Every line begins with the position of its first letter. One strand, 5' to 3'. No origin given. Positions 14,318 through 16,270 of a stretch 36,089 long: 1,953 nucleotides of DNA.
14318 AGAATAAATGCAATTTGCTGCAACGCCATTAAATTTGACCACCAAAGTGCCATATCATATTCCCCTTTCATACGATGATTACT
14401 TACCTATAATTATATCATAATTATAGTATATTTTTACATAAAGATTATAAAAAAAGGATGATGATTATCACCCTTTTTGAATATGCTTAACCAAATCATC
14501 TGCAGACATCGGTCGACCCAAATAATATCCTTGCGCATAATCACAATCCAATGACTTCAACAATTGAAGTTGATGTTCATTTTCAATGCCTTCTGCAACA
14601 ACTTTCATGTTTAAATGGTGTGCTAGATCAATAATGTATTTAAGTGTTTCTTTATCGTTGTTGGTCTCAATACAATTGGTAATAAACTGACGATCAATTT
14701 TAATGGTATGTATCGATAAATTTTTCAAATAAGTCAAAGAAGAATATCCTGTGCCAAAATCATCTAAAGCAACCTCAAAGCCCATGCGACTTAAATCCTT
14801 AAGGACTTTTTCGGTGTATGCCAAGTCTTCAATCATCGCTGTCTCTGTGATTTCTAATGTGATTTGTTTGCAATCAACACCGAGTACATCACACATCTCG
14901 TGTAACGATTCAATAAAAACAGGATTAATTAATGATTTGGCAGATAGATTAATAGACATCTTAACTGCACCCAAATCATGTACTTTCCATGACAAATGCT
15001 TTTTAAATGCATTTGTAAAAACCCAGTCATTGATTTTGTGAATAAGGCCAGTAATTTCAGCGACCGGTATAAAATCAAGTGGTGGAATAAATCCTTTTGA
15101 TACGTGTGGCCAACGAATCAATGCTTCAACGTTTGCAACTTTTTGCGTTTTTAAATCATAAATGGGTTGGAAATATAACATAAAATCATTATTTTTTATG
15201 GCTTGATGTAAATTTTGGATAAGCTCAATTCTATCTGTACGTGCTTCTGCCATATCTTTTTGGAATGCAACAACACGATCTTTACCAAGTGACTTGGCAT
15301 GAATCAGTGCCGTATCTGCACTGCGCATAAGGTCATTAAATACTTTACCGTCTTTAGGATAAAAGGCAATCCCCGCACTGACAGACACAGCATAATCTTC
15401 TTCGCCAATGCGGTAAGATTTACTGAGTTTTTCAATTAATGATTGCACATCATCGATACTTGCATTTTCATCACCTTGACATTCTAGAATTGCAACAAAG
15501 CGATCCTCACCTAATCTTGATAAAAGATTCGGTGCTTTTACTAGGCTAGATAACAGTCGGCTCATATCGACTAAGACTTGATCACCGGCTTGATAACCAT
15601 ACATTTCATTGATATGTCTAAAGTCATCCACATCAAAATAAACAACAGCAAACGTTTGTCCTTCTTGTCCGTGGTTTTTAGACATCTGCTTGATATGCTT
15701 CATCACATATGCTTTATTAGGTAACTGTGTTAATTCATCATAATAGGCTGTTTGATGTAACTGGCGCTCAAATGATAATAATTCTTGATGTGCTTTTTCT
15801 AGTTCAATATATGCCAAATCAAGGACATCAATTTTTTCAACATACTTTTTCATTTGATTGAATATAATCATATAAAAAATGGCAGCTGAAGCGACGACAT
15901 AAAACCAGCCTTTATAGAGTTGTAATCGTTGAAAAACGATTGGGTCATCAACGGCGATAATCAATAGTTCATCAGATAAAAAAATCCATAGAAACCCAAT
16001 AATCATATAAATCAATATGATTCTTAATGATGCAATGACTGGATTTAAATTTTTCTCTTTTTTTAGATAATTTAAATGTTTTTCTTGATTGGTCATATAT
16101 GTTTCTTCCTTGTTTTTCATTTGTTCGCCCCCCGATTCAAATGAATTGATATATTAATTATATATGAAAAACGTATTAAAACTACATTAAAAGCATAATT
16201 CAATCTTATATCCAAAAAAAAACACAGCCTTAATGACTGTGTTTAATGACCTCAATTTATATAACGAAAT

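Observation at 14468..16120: c-di-GMP phosphodiesterase-type GGDEF-EAL protein with inactivated cyclase site, in a mollicute-like genome next to nfeD-floT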

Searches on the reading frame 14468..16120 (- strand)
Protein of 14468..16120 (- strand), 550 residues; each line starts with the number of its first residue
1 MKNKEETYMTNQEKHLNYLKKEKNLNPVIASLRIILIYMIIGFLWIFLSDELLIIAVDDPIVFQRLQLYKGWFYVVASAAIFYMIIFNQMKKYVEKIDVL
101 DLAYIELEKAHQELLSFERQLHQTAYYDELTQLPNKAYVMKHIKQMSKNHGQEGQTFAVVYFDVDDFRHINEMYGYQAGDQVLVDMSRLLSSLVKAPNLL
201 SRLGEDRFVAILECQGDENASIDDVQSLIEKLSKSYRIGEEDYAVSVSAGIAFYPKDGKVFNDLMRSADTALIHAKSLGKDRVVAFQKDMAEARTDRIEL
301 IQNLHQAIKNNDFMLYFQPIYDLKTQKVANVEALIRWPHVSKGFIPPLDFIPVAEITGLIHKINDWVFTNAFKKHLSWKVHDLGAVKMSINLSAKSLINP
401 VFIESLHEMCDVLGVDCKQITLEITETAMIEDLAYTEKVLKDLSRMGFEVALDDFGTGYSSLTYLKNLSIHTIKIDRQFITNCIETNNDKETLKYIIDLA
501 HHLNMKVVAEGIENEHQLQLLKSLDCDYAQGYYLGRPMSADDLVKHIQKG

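Call 3: search_protein_families(library=pfam, proteins=[window:14468-16120:-], max_evalue=0.01)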
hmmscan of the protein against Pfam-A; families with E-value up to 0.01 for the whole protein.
window:14468-16120:- (550 aa): 2 families
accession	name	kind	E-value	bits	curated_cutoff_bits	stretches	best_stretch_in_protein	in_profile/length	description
PF00563.25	EAL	-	1.5e-73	247.5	31.3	1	302-537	2-236/236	EAL domain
PF00990.26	GGDEF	-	1.3e-36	126.2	23.8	1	125-281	1-160/161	Diguanylate cyclase, GGDEF domain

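Call 5: find_homologous_proteins(query=window:14468-16120:-, max_evalue=1e-10)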
Query window:14468-16120:- (550 aa): 7843 proteins with E <= 1e-10 among 8000 candidates; the best 120 are listed.
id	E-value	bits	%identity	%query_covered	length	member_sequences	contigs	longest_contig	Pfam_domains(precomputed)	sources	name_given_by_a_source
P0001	0.0e+0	1232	100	100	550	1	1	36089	PF00563.26,PF00990.27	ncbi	ncbi:MAG: putative bifunctional diguanylate cyclase/phosphodiesterase [Acholeplasmataceae bacterium]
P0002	5.6e-261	885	71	100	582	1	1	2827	PF00563.26,PF24898.3,PF00990.27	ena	-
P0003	2.7e-207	708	57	99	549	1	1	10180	PF00563.26,PF00990.27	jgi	jgi:diguanylate cyclase (GGDEF)-like protein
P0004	1.5e-204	699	56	100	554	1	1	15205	PF00563.26,PF24898.3,PF00990.27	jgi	jgi:diguanylate cyclase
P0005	2.3e-196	672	56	100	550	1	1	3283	PF00563.26,PF24898.3,PF00990.27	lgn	-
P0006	2.8e-145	503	45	94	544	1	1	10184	PF00563.26,PF00990.27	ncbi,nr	ncbi:MAG: EAL domain-containing protein [Acholeplasmataceae bacterium]|nr:EAL domain-containing prot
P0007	6.3e-138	479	44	93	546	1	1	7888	PF00563.26,PF24898.3,PF00990.27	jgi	jgi:diguanylate cyclase (GGDEF)-like protein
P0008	9.3e-135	468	44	96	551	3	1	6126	PF00563.26,PF00990.27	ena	-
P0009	2.6e-134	467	40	78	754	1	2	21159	PF08447.19,PF00563.26,PF00990.27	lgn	-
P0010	5.2e-134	466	42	98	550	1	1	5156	PF00563.26,PF00990.27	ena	-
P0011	5.4e-134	466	42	98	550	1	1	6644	PF00563.26,PF00990.27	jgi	-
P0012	8.4e-134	465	44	96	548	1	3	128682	PF00563.26,PF24898.3,PF00990.27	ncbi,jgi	jgi:diguanylate cyclase (GGDEF)-like protein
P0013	9.3e-134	465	44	94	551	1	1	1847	PF00563.26,PF00990.27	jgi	jgi:diguanylate cyclase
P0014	2.4e-133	464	41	78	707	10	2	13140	PF08447.19,PF00563.26,PF00990.27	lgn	-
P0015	1.7e-132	461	40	79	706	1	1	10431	PF08447.19,PF00563.26,PF00990.27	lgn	-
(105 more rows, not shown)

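Call 6: find_related_loci(query=window:14468-16120:-, collection=genome_contigs, flank=10000)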
Query window:14468-16120:- (550 aa) in genome_contigs; peptide patterns used: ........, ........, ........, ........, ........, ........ (x = any residue, [..] = any of these).
32 stretches matched a pattern; 2 encode a relative of the query (tblastn E <= 1e-3); 2 distinct loci.
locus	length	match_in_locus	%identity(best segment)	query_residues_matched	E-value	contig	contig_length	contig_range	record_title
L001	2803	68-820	38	300-548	2e-55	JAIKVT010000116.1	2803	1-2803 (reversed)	MAG: Lachnospiraceae bacterium isolate RUI409 k141_10673601_flag=0_multi=9.8377_len=2803, whole genome shotgun sequence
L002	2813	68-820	38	300-548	2e-54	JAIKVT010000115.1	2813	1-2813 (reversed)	MAG: Lachnospiraceae bacterium isolate RUI409 k141_10673526_flag=0_multi=7.9476_len=2813, whole genome shotgun sequence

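Call 16: find_encoding_contigs(protein=P0003, flank=8000, max_places=3)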
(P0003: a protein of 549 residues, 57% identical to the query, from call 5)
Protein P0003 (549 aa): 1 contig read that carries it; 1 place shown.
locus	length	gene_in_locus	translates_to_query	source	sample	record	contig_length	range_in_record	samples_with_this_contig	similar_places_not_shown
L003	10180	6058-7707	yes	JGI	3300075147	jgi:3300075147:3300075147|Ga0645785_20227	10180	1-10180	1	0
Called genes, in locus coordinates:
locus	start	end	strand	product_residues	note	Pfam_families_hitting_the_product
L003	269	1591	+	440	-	PF02812:ELFV_dehydrog_N, PF00208:ELFV_dehydrog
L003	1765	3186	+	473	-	PF00224:PK, PF02887:PK_C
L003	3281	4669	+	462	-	PF01554:MatE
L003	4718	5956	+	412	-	PF02073:Peptidase_M29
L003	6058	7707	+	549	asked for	PF00990:GGDEF, PF00563:EAL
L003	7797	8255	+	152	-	-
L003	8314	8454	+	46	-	-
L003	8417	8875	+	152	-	PF09954:DUF2188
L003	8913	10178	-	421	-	?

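Call 17: find_encoding_contigs(protein=P0004, flank=8000, max_places=3)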
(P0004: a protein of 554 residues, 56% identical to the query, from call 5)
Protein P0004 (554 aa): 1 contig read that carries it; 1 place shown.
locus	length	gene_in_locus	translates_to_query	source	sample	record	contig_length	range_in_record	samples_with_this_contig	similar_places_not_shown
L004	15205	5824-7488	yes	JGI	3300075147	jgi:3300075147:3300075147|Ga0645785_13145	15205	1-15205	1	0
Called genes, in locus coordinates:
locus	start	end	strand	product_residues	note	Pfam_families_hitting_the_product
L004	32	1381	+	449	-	PF02812:ELFV_dehydrog_N, PF00208:ELFV_dehydrog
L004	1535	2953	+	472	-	PF00224:PK, PF03328:HpcH_HpaI (weak), PF02887:PK_C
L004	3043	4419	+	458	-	PF01554:MatE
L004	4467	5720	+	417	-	PF02073:Peptidase_M29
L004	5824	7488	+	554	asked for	PF00990:GGDEF, PF24898:GGDEF_GdpP (weak), PF00563:EAL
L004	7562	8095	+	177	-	PF09954:DUF2188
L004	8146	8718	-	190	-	PF01174:SNO, PF03575:Peptidase_S51 (weak), PF07685:GATase_3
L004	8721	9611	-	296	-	PF01680:SOR_SNZ, PF05690:ThiG (weak)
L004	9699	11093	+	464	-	PF00392:GntR, PF00155:Aminotran_1_2 (weak)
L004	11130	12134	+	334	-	PF03547:Mem_trans, PF01758:SBF (weak)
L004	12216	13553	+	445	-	PF00324:AA_permease, PF13520:AA_permease_2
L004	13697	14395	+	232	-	PF09335:VTT_dom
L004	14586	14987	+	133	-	-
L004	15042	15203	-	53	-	?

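Call 18: find_encoding_contigs(protein=P0001, flank=3000, max_places=3)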
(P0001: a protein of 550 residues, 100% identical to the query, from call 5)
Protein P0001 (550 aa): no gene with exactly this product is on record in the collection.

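Call 19: find_encoding_contigs(protein=P0002, flank=3000, max_places=2)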
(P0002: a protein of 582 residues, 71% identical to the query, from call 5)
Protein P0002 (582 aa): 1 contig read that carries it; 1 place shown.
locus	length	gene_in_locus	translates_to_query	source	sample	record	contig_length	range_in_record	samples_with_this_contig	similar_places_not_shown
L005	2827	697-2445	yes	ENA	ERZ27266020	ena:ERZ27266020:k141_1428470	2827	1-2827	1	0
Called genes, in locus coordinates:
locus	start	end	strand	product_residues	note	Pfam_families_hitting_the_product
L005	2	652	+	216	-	?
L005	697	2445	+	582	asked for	PF00990:GGDEF, PF24898:GGDEF_GdpP (weak), PF00563:EAL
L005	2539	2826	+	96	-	?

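Call 20: find_encoding_contigs(protein=P0005, flank=3000, max_places=2)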
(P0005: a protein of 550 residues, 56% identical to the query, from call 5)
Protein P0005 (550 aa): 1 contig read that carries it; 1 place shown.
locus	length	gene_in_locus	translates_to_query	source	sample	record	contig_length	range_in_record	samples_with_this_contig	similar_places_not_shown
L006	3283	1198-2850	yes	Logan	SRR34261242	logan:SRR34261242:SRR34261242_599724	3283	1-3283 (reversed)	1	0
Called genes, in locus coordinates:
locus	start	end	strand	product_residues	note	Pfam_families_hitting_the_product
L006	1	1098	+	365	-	?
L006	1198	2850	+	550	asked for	PF00990:GGDEF, PF24898:GGDEF_GdpP (weak), PF00563:EAL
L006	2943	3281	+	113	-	?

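Call 21: find_encoding_contigs(protein=P0006, flank=8000, max_places=2)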
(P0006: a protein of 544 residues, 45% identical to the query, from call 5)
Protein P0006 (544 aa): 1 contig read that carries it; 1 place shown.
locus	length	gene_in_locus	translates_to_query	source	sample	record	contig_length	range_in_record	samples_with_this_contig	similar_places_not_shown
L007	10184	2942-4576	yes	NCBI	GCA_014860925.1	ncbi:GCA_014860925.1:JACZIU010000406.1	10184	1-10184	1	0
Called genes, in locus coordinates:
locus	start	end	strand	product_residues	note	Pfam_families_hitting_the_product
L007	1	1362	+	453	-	PF00224:PK, PF02887:PK_C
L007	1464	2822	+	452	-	PF01554:MatE, PF03023:MurJ (weak), PF01554:MatE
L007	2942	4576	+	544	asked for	PF00990:GGDEF, PF00563:EAL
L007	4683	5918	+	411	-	PF02073:Peptidase_M29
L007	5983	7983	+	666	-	PF05448:AXE1 (weak), PF02129:Peptidase_S15 (faint), PF12146:Hydrolase_4 (faint), PF20434:BD-FAE (faint), PF00326:Peptidase_S9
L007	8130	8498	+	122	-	PF09954:DUF2188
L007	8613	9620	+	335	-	PF03547:Mem_trans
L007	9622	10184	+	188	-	PF13489:Methyltransf_23, PF05175:MTS (weak), PF13847:Methyltransf_31, PF08241:Methyltransf_11, PF08242:Methyltransf_12, PF13649:Methyltransf_25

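Call 22: find_encoding_contigs(protein=P0012, flank=10000, max_places=2)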
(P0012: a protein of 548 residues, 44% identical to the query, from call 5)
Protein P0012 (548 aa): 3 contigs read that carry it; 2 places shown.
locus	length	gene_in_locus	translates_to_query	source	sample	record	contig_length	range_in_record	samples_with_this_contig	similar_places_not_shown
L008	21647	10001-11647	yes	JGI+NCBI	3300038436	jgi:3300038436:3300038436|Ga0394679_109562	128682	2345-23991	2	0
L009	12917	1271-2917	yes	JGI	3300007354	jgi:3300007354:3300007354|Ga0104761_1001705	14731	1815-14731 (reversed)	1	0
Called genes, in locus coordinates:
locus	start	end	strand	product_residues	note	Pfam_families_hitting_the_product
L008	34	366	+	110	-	PF00583:Acetyltransf_1 (weak), PF13673:Acetyltransf_10 (weak), PF13508:Acetyltransf_7 (weak), PF14542:Acetyltransf_CG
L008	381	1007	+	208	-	PF00485:PRK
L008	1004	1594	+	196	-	PF01048:PNP_UDP_1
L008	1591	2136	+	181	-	PF01965:DJ-1_PfpI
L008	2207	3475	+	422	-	PF01554:MatE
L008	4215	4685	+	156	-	PF01145:Band_7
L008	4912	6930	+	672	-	PF07694:5TM-5TMR_LYT, PF00990:GGDEF, PF13487:HD_5, PF01966:HD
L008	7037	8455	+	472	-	PF00224:PK, PF02887:PK_C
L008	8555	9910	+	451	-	PF01554:MatE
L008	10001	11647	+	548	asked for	PF00990:GGDEF, PF24898:GGDEF_GdpP (weak), PF00563:EAL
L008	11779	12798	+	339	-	PF00990:GGDEF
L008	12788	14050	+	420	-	PF02073:Peptidase_M29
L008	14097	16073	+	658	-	PF05448:AXE1 (faint), PF02129:Peptidase_S15 (faint), PF20434:BD-FAE (weak), PF00326:Peptidase_S9, PF01738:DLH (weak)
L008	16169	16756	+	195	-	-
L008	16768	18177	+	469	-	PF01145:Band_7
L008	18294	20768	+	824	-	PF00082:Peptidase_S8, PF09479:Flg_new, PF16403:Bact_surface_Ig-like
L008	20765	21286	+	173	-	PF16403:Bact_surface_Ig-like (weak)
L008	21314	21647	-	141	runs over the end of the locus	-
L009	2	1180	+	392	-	PF01554:MatE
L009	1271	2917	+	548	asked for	PF00990:GGDEF, PF24898:GGDEF_GdpP (weak), PF00563:EAL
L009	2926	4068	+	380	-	PF00990:GGDEF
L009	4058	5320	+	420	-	PF02073:Peptidase_M29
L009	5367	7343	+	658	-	PF05448:AXE1 (faint), PF02129:Peptidase_S15 (faint), PF20434:BD-FAE (weak), PF00326:Peptidase_S9, PF01738:DLH (weak)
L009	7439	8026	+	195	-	-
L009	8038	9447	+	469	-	PF01145:Band_7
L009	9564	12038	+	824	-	PF00082:Peptidase_S8, PF09479:Flg_new, PF16403:Bact_surface_Ig-like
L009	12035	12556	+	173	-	PF16403:Bact_surface_Ig-like (weak)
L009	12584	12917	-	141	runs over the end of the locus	-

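Call 30: search_protein_families(library=ncbifam, proteins=[window:14468-16120:-], max_evalue=0.01)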
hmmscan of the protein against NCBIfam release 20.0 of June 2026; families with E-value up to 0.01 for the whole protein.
window:14468-16120:- (550 aa): 28 families (the best 25 are shown)
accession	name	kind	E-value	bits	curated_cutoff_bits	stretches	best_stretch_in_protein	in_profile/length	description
NF045675.1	PhdiestaseDibA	equivalog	2.6e-116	389.4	980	2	118-543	196-621/623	phosphodiesterase DibA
NF053781.1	cdiGMPphdstlr2612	equivalog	2.1e-98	330.5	1600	1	117-544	832-1262/1268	Tlr1612 family c-di-GMP phosphodiesterase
NF007474.0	PRK10060.1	equivalog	4.9e-96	322.4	782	1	119-547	231-654/663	cyclic di-GMP phosphodiesterase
NF052458.1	PhdiestGepA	equivalog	2e-89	300.8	1200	1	115-542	416-836/840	phosphodiesterase GepA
NF008467.0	PRK11359.1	equivalog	2.9e-84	283.5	857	1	118-547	369-792/800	oxygen-sensing cyclic-di-GMP phosphodiesterase DosP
NF008807.1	PRK11829.1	equivalog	3.3e-70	237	733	1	111-543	228-658/670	biofilm formation regulator HmsP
NF007298.0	PRK09776.1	equivalog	9.3e-70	235.7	1135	1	118-547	677-1106/1111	diguanylate cyclase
NF007839.0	PRK10551.1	equivalog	4.4e-55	187.2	461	1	302-549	266-512/518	cyclic di-GMP phosphodiesterase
NF052596.1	RR_EAL_PvrR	equivalog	4.2e-48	163.9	580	1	281-547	122-389/398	response regulator cyclic di-GMP phosphodiesterase PvrR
NF045673.1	c-di-GMPRcptLapD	equivalog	1.3e-41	142.7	1020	1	112-538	223-645/647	cyclic di-GMP receptor LapD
NF007423.1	PRK09966.1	equivalog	6.8e-37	127.3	325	1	106-276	220-390/390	diguanylate cyclase DgcN/YfiN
NF008281.1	PRK11059.1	equivalog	2.3e-35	122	663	1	101-538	197-630/633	RNase E specificity factor CsrD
TIGR00254.1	GGDEF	domain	1.2e-31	109.6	37.4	1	122-285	2-166/168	diguanylate cyclase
NF038266.1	diguan_SiaD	equivalog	3.2e-31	108.6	290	1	109-283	78-252/252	biofilm regulation diguanylate cyclase SiaD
NF007135.0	PRK09581.1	equivalog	6.2e-29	101.1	474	1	123-286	290-455/457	PleD family two-component system response regulator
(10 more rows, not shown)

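Call 32: search_solved_structures(query=window:14468-16120:-, max_evalue=1e-20, show_alignments=2)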
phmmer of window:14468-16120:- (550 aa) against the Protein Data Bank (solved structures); distinct sequences matched with E-value up to 1e-20: 39.
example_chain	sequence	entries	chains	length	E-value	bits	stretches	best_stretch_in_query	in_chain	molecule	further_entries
4rnh_A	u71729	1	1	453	4.4e-90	306.1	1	122-542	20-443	Motility regulator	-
4rnf_A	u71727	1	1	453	1.1e-88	301.5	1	122-542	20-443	Motility regulator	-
5m3c_A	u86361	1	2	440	9.2e-74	252.2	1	126-541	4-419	Diguanylate cyclase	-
4rni_A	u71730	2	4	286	8.6e-57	196.2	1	289-542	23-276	Motility regulator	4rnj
9cmf_A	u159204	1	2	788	3.2e-54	187.7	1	118-543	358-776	Oxygen sensor protein DosP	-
9clo_A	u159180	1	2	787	3.2e-54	187.7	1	118-543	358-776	Oxygen sensor protein DosP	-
9cdr_A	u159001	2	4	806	3.4e-54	187.6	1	118-543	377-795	Oxygen sensor protein DosP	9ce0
9bgv_A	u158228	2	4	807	3.4e-54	187.6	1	118-543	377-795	Oxygen sensor protein DosP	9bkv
5xgb_A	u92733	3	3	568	5.9e-53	183.6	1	120-538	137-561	Uncharacterized protein | Uncharacterized protein PA0861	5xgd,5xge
8arv_A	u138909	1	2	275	7.7e-50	173.3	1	299-548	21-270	Bifunctional diguanylate cyclase/phosphodiesterase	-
5m1t_A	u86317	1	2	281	1.6e-48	168.9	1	295-545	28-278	MucR Phosphodiesterase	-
4hu3_A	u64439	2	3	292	4.3e-45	157.6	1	286-543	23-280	Oxygen sensor protein DosP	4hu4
4hjf_A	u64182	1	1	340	4e-44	154.4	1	257-540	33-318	GGDEF family protein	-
2r6o_A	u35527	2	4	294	8.1e-42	146.8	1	296-544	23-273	Putative diguanylate cyclase/phosphodiesterase (GGDEF & EAL domains) | PUTATIVE DIGUANYLATE CYCLASE/PHOSPHODIESTERASE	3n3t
5yrp_A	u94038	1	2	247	8.8e-42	146.7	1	312-548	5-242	Sensory box/response regulator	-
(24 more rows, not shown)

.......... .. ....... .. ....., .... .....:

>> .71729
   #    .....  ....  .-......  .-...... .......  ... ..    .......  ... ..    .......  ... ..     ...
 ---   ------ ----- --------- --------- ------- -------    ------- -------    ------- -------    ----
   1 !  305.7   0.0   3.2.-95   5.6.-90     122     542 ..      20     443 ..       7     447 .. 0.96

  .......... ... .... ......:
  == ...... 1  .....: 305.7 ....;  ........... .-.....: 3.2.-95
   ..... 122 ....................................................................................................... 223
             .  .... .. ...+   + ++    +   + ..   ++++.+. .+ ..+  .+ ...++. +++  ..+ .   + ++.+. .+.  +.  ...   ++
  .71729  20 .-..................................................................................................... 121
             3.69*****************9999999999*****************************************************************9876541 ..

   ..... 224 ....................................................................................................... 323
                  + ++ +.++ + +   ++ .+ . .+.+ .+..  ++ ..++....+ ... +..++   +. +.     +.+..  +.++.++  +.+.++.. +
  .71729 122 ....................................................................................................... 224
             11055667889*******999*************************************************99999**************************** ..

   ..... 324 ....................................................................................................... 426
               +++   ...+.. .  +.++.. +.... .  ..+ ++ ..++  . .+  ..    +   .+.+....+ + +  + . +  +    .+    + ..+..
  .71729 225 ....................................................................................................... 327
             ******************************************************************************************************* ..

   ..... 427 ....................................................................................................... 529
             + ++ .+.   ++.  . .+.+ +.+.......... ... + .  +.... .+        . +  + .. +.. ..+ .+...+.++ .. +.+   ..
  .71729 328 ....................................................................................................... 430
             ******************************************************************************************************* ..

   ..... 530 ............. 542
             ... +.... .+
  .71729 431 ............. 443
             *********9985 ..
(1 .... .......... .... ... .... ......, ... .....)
